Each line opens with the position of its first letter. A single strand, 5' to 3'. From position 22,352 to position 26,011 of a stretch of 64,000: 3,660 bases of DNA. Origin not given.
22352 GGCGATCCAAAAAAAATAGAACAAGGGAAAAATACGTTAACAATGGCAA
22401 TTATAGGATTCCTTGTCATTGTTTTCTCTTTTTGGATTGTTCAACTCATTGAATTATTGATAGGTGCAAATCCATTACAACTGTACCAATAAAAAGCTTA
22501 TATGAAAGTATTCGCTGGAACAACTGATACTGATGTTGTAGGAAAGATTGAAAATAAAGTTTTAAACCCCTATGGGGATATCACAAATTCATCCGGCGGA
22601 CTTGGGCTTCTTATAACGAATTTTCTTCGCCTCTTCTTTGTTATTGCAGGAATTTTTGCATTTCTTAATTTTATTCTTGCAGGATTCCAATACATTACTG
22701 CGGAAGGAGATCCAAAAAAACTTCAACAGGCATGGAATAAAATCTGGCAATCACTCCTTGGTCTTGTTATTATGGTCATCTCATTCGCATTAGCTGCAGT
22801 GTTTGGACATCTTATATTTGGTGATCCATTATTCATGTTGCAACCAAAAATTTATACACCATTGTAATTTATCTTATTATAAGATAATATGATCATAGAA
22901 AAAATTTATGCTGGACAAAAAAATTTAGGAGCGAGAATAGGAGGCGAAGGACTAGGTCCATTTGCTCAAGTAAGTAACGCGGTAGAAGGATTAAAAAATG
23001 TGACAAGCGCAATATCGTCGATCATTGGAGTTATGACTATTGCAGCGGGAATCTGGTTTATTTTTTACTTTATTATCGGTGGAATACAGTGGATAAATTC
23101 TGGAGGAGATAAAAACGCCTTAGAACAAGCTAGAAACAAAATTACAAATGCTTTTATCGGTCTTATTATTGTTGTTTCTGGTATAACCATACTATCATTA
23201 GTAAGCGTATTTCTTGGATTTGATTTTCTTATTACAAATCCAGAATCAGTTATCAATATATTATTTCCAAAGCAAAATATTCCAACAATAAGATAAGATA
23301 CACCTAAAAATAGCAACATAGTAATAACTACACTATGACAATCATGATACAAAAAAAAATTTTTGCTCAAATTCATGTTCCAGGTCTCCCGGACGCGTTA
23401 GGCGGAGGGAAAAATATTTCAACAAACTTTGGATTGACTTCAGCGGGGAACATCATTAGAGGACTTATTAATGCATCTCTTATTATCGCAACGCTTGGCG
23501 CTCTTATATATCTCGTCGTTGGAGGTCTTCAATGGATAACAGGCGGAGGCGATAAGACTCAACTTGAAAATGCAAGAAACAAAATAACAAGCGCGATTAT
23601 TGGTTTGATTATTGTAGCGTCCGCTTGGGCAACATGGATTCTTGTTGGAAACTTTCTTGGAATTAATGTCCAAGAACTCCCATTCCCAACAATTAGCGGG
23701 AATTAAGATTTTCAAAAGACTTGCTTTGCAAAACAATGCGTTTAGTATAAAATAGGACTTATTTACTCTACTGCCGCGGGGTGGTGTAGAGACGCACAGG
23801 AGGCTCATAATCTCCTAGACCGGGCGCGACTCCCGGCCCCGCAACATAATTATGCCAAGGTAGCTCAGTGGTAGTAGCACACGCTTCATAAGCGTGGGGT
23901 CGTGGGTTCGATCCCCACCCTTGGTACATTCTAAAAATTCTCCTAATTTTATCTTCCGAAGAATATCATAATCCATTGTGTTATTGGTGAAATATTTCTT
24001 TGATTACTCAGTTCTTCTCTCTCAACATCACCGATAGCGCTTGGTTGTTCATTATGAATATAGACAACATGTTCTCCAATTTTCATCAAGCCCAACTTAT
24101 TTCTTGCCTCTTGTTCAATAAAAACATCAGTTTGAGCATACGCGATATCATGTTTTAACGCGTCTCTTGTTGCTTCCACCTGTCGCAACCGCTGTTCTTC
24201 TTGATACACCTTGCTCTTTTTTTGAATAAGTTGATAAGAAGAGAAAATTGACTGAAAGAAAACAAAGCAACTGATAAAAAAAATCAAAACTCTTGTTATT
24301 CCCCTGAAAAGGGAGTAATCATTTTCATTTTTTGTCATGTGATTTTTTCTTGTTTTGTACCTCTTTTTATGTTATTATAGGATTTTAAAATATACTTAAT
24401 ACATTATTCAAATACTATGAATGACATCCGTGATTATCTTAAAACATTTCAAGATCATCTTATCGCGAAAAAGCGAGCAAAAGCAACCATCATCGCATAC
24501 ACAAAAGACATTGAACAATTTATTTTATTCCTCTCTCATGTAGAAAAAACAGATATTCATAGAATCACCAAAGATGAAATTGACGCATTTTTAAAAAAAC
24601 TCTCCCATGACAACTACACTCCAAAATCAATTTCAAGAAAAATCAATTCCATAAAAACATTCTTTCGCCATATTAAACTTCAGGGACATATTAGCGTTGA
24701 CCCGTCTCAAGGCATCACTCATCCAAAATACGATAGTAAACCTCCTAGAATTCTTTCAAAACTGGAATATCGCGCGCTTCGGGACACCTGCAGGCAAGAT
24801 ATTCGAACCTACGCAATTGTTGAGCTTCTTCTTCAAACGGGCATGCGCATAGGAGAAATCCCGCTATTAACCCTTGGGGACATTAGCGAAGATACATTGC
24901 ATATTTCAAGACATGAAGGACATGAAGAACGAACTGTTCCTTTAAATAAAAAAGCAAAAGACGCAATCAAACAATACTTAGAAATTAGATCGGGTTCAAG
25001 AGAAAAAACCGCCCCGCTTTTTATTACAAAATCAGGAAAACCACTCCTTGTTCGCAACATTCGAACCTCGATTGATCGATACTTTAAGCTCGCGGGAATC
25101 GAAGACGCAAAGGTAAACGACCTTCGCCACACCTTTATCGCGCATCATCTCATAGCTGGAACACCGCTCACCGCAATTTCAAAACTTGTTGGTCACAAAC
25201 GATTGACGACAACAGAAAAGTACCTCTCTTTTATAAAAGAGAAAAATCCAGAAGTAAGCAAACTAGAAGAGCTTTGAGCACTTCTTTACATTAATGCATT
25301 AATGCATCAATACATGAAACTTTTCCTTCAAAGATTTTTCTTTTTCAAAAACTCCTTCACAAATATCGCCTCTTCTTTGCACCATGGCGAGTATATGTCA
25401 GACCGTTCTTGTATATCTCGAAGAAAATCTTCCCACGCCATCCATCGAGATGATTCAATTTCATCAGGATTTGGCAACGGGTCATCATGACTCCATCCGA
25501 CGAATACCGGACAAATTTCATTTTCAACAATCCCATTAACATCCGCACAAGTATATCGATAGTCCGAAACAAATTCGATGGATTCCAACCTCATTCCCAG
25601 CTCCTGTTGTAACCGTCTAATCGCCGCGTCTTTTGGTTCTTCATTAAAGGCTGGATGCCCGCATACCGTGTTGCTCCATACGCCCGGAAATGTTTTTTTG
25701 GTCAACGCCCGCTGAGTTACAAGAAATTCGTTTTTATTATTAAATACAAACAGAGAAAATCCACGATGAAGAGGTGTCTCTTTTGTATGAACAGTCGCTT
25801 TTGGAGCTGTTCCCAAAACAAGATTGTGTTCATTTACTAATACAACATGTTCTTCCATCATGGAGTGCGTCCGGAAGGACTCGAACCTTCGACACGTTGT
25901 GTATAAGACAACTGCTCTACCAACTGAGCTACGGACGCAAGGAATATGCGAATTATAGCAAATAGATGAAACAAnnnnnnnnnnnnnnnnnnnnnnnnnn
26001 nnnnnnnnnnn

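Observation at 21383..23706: Four tandem pilin paralogs divergently transcribed from an ECF sigma/anti-sigma pair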

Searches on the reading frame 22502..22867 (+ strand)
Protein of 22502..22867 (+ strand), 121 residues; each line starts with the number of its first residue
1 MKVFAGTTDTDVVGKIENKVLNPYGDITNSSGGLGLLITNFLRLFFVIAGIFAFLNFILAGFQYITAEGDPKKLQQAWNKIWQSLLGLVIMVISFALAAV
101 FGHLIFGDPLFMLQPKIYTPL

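Call 3: search_protein_families(library=pfam, proteins=[window:22502-22867:+], max_evalue=0.1)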
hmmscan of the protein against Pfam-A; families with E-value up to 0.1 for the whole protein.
window:22502-22867:+ (121 aa): 5 families
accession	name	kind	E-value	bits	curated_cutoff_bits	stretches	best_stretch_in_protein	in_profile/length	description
PF18895.5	T4SS_pilin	-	3.7e-08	33.8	26.6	1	32-94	3-64/71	Type IV secretion system pilin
PF02322.20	Cyt_bd_oxida_II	-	0.00064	19.6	35.6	1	33-101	146-208/302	Cytochrome bd terminal oxidase subunit II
PF15879.10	MWFE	-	0.065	14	27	0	45-75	8-38/55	NADH-ubiquinone oxidoreductase MWFE subunit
PF00420.29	Oxidored_q2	-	0.081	13.1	26.1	0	32-101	13-71/95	NADH-ubiquinone/plastoquinone oxidoreductase chain 4L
PF06653.16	Claudin_3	-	0.097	13.1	28.7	0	41-103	96-158/163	Tight junction protein, Claudin-like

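Call 4: search_protein_families(library=ncbifam, proteins=[window:22502-22867:+], max_evalue=0.1)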
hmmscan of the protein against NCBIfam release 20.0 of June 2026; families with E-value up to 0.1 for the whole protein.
window:22502-22867:+ (121 aa): 3 families
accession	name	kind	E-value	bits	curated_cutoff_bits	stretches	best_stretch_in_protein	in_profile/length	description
NF045849.1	ICE_MMCAP2_0565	equivalog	7.4e-09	35.2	40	1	34-100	9-75/80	Mbov_0395 family pilin-like conjugal transfer protein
NF011876.0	PRK15349.1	equivalog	0.0025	17.7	275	1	31-102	122-194/259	EscT/YscT/HrcT family type III secretion system export apparatus protein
TIGR03943.1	TIGR03943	equivalog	0.098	12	88.8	0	31-102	2-73/221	TIGR03943 family putative permease subunit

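Call 34: find_homologous_proteins(query=window:22502-22864:+, max_evalue=0.001)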
Query window:22502-22864:+ (121 aa): 64 proteins with E <= 0.001 among 81 candidates.
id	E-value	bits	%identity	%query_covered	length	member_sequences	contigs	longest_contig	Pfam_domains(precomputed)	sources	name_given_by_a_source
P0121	1.1e-72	260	100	100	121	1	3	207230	PF18895.6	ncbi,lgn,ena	-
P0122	1.3e-58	215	82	99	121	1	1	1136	PF18895.6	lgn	-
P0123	5.2e-58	213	86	92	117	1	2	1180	PF18895.6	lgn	-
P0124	4.2e-57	210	82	99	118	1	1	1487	PF18895.6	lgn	-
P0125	3.6e-50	187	73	99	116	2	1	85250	PF18895.6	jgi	jgi:hypothetical protein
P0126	9.4e-42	160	65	94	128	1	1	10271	PF18895.6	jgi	jgi:hypothetical protein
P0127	1.8e-38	150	65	91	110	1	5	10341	-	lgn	-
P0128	3.1e-38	149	62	92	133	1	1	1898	PF18895.6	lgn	-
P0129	2.9e-37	146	59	98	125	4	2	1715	-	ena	-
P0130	6.2e-35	138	58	92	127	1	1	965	-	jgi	jgi:hypothetical protein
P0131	9.1e-35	138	64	92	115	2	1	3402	PF18895.6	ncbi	ncbi:MAG: hypothetical protein ACOY0S_04710 [Patescibacteria group bacterium]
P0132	5.7e-33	132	55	98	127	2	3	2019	-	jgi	jgi:hypothetical protein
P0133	7.2e-33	132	64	85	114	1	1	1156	-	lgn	-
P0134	1.1e-32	131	60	92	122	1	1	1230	-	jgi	jgi:hypothetical protein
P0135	1.6e-32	131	59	98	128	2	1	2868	-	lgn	-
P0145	1.5e-29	121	54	98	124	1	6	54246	PF18895.6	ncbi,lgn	-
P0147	7.2e-29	119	58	79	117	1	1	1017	PF18895.6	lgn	-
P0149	2.2e-27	114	53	85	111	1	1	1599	PF18895.6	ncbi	-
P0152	4.3e-26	110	53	82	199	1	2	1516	PF18895.6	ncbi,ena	-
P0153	7.3e-25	106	52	83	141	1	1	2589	PF18895.6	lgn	-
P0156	1.2e-23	102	52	76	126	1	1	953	PF18895.6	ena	-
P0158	1.4e-23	102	52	82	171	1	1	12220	PF18895.6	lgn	-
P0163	2.1e-22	98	61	60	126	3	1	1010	PF18895.6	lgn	-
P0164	2.4e-22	98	57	76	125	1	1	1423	PF18895.6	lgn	-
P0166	3.1e-22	97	47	85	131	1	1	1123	PF18895.6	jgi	-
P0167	6.4e-22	96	60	60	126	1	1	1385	PF18895.6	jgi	jgi:hypothetical protein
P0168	1.3e-21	95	51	75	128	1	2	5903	PF18895.6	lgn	-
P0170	2.4e-21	94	47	93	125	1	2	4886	PF18895.6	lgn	-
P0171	1.5e-19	89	50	82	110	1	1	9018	PF18895.6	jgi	jgi:uncharacterized membrane protein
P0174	7.4e-17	80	43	92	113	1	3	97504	PF18895.6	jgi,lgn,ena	jgi:hypothetical protein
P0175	9.9e-17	80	44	83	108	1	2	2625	PF18895.6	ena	-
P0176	1.2e-16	79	46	83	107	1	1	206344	PF18895.6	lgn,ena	-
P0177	1.2e-16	79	44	83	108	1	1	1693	PF18895.6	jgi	jgi:hypothetical protein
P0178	1.4e-16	79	46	84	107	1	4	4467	PF18895.6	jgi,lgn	-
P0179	3.2e-16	78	44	84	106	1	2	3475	PF18895.6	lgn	-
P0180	3.7e-16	78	44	83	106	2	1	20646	PF18895.6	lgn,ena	-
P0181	7.1e-16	77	43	88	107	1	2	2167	PF18895.6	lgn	-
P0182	1.9e-15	75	44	83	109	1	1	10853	PF18895.6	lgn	-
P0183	5.5e-15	74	43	83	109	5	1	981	PF18895.6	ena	-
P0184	3.9e-14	71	45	80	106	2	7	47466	PF18895.6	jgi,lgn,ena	-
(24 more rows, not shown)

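Call 40: predict_structure(alignment_id=A3)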
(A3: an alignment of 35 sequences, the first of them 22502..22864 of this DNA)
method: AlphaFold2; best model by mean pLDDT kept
length: 121 residues; sequences in the alignment: 35
mean_pLDDT: 76.1   pTM: 0.50
mean pLDDT of the five models: 76.1, 71.8, 71.8, 71.3, 71.2
residues with pLDDT >= 90: 27; 70-90: 54; 50-70: 31; < 50: 9
segments of 3 or more residues with pLDDT < 50: 1-8
pLDDT, mean of each block of 10 residues (from residue 1): 45 55 55 73 88 90 90 90 90 90 84 66 53
secondary structure, 60 per line:
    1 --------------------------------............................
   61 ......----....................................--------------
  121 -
elements in order: H33-66 H71-106
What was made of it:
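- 22502..22867 (+): VirB2-like T4SS pilin paralog 2 (121 aa), ortholog of p2. The AF2 model is a two-helix hairpin, H33-66 and H71-106, pLDDT 76 (call 40).
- On T4SS_pilin (Pfam PF18895; VirB2/TrbC-like): The AF2 model of pilin 2 has H33-66 and H71-106, with pLDDT about 90 in the core (call 40).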

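Call 45: fold_search(model_id=the predicted structure, library=pdb)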
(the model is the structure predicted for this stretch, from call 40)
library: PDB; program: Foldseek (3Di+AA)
matches with E <= 10: 29; with E <= 0.001: 0
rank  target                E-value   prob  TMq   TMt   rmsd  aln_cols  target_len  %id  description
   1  2y3h_A                2.6e+00  0.77  0.42  0.46   3.5        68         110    9  E63Q mutant of Cupriavidus metallidurans CH34 CnrXs (released 2011-03-30)
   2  3zg1_A                3.1e+00  0.69  0.42  0.46   3.5        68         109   10  NI-BOUND FORM OF M123A MUTANT OF CUPRIAVIDUS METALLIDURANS CH34 CNRXS (released 2013-10-23)
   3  4wwb                  3.5e+00  0.66  0.44  0.47   3.1        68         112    9  High-resolution structure of the Ni-bound form of the Y135F mutant of C. metallidurans CnrXs (released 2015-02-11)
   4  3zg1_D                4.0e+00  0.63  0.43  0.47   3.4        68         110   10  NI-BOUND FORM OF M123A MUTANT OF CUPRIAVIDUS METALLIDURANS CH34 CNRXS (released 2013-10-23)
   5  2y39                  4.2e+00  0.60  0.44  0.48   3.1        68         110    9  Ni-bound form of Cupriavidus metallidurans CH34 CnrXs (released 2011-03-30)
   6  4wwf_B                4.5e+00  0.60  0.44  0.49   2.9        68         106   10  High-resolution structure of two Ni-bound forms of the M123C mutant of C. metallidurans CnrXs (released 2015-02-11)
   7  2y3h_B                4.5e+00  0.57  0.42  0.46   3.5        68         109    9  E63Q mutant of Cupriavidus metallidurans CH34 CnrXs (released 2011-03-30)
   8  2y3h_D                4.8e+00  0.57  0.43  0.48   3.3        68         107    9  E63Q mutant of Cupriavidus metallidurans CH34 CnrXs (released 2011-03-30)
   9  8dft_A                5.0e+00  0.18  0.41  0.43  10.3       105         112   18  Cryo-EM structure of conjugative pili from Pyrobaculum calidifontis (released 2023-03-22)
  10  6csv_B                5.0e+00  0.12  0.28  0.37   7.7        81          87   15  The structure of the Cep63-Cep152 heterotetrameric complex (released 2019-03-27)
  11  7aoi_XF               5.7e+00  0.38  0.36  0.27   9.8        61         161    6  Trypanosoma brucei mitochondrial ribosome large subunit assembly intermediate (released 2020-12-02)
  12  2y3h_C                6.0e+00  0.47  0.43  0.48   3.3        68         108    9  E63Q mutant of Cupriavidus metallidurans CH34 CnrXs (released 2011-03-30)
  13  6cnn_A                6.4e+00  0.47  0.48  0.18   2.9        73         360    1  Cryo-EM structure of the human SK4/calmodulin channel complex in the Ca2+ bound state I (released 2018-05-02)
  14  7egm_A                6.4e+00  0.18  0.38  0.42   7.1        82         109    7  The SRM module of SWI/SNF-nucleosome complex (released 2022-01-12)
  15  2y3b                  6.8e+00  0.41  0.43  0.47   3.0        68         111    9  Co-bound form of Cupriavidus metallidurans CH34 CnrXs (released 2011-03-30)
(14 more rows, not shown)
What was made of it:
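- On T4SS_pilin (Pfam PF18895; VirB2/TrbC-like): One conjugative pilin (8dft) appeared at E = 5 (call 45).
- Tried and rejected: A fold search of the pilin hairpin was uninformative (call 45).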

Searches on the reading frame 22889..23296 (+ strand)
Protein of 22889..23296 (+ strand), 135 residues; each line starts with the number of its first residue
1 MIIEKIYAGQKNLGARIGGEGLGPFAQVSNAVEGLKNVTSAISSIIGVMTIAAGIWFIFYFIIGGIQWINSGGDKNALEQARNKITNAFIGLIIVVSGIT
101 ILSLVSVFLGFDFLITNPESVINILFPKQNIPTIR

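Call 3: search_protein_families(library=pfam, proteins=[window:22889-23296:+], max_evalue=0.1)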
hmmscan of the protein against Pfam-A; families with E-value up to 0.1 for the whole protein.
window:22889-23296:+ (135 aa): 4 families
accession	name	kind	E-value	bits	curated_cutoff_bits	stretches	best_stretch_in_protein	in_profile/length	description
PF18895.5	T4SS_pilin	-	3.8e-07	30.5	26.6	1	37-103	4-69/71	Type IV secretion system pilin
PF06664.17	WLS-like_TM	-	0.014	15.2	28.3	1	31-119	132-221/247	Wntless-like, transmembrane domain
PF10810.13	DUF2545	-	0.015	16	27.8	1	28-66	15-53/80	Protein of unknown function (DUF2545)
PF12698.13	ABC2_membrane_3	-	0.021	14.4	31.6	1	34-126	200-276/347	ABC-2 family transporter protein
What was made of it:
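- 22889..23296 (+): VirB2-like T4SS pilin paralog 3 (135 aa), ortholog of p3. PF18895 30.5 bits (call 3).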

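Call 4: search_protein_families(library=ncbifam, proteins=[window:22889-23296:+], max_evalue=0.1)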
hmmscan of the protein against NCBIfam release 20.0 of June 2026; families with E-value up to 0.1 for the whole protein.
window:22889-23296:+ (135 aa): 2 families
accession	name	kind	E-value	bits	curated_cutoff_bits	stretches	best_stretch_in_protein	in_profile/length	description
NF045849.1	ICE_MMCAP2_0565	equivalog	4.4e-05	23.1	40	1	36-106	7-77/80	Mbov_0395 family pilin-like conjugal transfer protein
NF040495.1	tranport_ArsG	equivalog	0.018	14.4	200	0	58-108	57-106/225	aromatic aminobenezylarsenical efflux permease ArsG family transporter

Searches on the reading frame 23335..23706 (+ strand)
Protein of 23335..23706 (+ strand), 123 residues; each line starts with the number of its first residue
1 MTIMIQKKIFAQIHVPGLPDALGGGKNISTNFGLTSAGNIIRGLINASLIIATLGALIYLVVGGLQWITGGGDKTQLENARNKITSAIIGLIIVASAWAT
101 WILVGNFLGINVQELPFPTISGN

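Call 3: search_protein_families(library=pfam, proteins=[window:23335-23706:+], max_evalue=0.1)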
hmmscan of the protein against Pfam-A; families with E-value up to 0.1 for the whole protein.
window:23335-23706:+ (123 aa): 1 family
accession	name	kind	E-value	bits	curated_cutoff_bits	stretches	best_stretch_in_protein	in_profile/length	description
PF18895.5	T4SS_pilin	-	1.8e-08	34.7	26.6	1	36-98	4-65/71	Type IV secretion system pilin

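Call 4: search_protein_families(library=ncbifam, proteins=[window:23335-23706:+], max_evalue=0.1)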
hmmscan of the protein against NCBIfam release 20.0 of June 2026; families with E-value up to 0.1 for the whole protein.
window:23335-23706:+ (123 aa): 2 families
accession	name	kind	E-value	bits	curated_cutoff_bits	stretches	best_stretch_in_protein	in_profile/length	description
NF045849.1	ICE_MMCAP2_0565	equivalog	0.00044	19.9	40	1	35-100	7-72/80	Mbov_0395 family pilin-like conjugal transfer protein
NF052277.1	lmo0954_fam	equivalog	0.016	15.8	40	1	39-98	6-65/89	lmo0954 family membrane protein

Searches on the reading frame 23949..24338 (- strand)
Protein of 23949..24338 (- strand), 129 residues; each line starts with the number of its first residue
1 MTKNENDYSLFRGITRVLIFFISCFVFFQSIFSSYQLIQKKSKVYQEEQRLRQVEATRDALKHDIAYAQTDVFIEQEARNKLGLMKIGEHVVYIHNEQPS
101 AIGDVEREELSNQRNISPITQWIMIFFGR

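Call 3: search_protein_families(library=pfam, proteins=[window:23949-24338:-], max_evalue=0.1)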
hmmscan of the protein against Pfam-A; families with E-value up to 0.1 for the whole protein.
window:23949-24338:- (129 aa): 2 families
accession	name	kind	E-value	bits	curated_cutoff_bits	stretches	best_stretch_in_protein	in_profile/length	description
PF04977.20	DivIC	-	2.8e-10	40.3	28.9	1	20-96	2-79/80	Septum formation initiator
PF25526.1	LIP-1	-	0.02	14.7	34.1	1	39-117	14-90/250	Liprin-alpha-like coiled coil domain 2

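Call 4: search_protein_families(library=ncbifam, proteins=[window:23949-24338:-], max_evalue=0.1)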
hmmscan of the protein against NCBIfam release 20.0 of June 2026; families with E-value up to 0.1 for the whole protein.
window:23949-24338:- (129 aa): 5 families
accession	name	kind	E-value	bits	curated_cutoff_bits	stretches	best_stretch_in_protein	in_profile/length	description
NF053549.1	FtsL_Actino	equivalog_domain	0.02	14.8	55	1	28-87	16-74/83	cell division protein FtsL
NF002058.0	PRK00888.1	equivalog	0.021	14.7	101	1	37-101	29-94/111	cell division protein FtsB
NF001842.0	PRK00567.1-3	equivalog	0.037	14.1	146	1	15-64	74-126/147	large-conductance mechanosensitive channel protein MscL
TIGR01685.1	MDP-1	equivalog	0.045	13.9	53.75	1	25-96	91-158/174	magnesium-dependent phosphatase-1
TIGR02209.1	ftsL_broad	equivalog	0.077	12.9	42.45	1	16-85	5-74/85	cell division protein FtsL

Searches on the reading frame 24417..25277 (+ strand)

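Call 3: search_protein_families(library=pfam, proteins=[window:24417-25277:+], max_evalue=0.1)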
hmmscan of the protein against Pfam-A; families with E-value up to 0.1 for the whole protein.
window:24417-25277:+ (286 aa): 4 families
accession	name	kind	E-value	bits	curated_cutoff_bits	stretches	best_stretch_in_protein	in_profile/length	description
PF00589.27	Phage_integrase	-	2.4e-30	106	27.1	1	113-270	3-166/172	Phage integrase family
PF02899.23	Phage_int_SAM_1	-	6.8e-14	52.4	22.3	1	9-87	2-80/83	Phage integrase, N-terminal SAM-like domain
PF13495.12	Phage_int_SAM_4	-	2e-11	44.6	27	1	8-86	2-78/85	Phage integrase, N-terminal SAM-like domain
PF13102.12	Phage_int_SAM_5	-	0.00094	19.9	22.3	1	8-96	6-92/98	Phage integrase SAM-like domain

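Call 4: search_protein_families(library=ncbifam, proteins=[window:24417-25277:+], max_evalue=0.1)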
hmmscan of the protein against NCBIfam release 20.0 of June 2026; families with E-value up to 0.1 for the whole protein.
window:24417-25277:+ (286 aa): 11 families
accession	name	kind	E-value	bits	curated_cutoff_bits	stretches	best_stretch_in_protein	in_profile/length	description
TIGR02224.1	recomb_XerC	equivalog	2e-48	165.3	335.15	1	10-272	2-277/295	tyrosine recombinase XerC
TIGR02225.1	recomb_XerD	equivalog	4.2e-48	164.2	329.6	1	10-273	2-275/290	site-specific tyrosine recombinase XerD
NF001399.0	PRK00283.1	subfamily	1.1e-45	156.1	279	1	5-275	6-286/300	tyrosine recombinase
NF040815.2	recomb_XerA_Arch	equivalog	1.2e-44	152.9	220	1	10-275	2-257/263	site-specific tyrosine recombinase/integron integrase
NF002331.0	PRK01287.1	subfamily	2.2e-25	89.4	371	1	4-269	26-309/365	site-specific tyrosine recombinase XerC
TIGR02249.1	integrase_gron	subfamily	1.7e-24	86.7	265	2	8-191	2-180/315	integron integrase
NF003462.0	PRK05084.1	equivalog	7.8e-21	74.2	267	2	117-277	183-349/360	tyrosine recombinase XerS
NF002685.0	PRK02436.1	equivalog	1.5e-08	34.8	178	1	12-270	6-244/245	site-specific tyrosine recombinase XerD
NF007370.0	PRK09870.1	subfamily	1.6e-06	27.9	221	1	123-266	26-173/200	tyrosine-type DNA invertase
NF011946.0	PRK15417.1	equivalog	2.1e-06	27.2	435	1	23-174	32-178/337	integron integrase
NF007371.0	PRK09871.1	subfamily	0.00039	20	222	1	128-269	25-171/198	tyrosine-type DNA invertase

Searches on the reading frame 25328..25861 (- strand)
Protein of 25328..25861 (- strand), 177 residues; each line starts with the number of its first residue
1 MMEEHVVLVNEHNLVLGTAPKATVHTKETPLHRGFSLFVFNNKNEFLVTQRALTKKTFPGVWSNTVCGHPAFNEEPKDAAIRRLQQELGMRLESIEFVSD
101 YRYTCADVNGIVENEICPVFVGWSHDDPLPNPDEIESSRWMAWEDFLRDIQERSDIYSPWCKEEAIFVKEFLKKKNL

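Call 8: search_protein_families(library=pfam, proteins=[window:25328-25861:-], max_evalue=0.01)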
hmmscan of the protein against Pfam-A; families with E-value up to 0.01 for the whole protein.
window:25328-25861:- (177 aa): 1 family
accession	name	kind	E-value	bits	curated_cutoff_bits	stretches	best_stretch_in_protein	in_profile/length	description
PF00293.34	NUDIX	-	1e-20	74.6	21.1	1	31-159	2-132/134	NUDIX domain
